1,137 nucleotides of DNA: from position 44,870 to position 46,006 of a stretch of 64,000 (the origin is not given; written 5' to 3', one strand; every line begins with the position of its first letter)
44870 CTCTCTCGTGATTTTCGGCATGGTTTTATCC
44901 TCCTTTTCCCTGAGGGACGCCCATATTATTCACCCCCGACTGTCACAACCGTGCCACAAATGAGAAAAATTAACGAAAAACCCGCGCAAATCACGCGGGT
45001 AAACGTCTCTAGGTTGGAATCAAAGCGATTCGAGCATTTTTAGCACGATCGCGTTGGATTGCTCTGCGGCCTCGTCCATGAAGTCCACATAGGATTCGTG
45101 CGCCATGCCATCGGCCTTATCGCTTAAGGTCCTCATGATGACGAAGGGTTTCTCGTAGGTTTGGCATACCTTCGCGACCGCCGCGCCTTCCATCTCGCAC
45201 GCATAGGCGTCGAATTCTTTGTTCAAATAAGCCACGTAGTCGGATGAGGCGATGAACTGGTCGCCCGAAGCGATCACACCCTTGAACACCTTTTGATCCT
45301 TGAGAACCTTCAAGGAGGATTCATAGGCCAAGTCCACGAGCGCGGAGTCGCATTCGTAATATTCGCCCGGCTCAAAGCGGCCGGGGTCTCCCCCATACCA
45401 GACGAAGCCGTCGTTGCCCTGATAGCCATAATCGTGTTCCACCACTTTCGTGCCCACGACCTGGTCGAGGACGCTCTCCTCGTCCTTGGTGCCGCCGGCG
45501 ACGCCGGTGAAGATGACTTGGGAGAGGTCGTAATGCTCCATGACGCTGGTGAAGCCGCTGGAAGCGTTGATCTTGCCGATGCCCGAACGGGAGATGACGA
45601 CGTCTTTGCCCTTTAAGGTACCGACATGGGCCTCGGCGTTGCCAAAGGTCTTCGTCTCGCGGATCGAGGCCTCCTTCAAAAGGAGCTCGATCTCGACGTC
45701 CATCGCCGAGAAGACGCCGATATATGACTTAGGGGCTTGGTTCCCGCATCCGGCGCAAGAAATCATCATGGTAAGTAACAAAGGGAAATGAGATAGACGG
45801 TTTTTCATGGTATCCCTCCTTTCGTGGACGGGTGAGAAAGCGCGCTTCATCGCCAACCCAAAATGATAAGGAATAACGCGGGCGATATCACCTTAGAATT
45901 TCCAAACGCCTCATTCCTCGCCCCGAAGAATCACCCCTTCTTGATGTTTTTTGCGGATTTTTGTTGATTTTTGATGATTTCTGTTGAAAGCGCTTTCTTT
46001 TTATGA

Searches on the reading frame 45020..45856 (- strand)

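Call 60: search_protein_families(library=pfam, proteins=[window:45020-45856:-], max_evalue=0.1)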
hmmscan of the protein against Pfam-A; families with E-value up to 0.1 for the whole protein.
window:45020-45856:- (278 aa): 2 families
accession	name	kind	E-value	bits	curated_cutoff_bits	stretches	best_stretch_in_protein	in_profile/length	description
PF01048.26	PNP_UDP_1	-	2.9e-41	141.9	25.1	1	46-276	2-233/233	Phosphorylase superfamily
PF15191.11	Synaptonemal_3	-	0.059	13.7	27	0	208-252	18-60/92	Synaptonemal complex central element protein 3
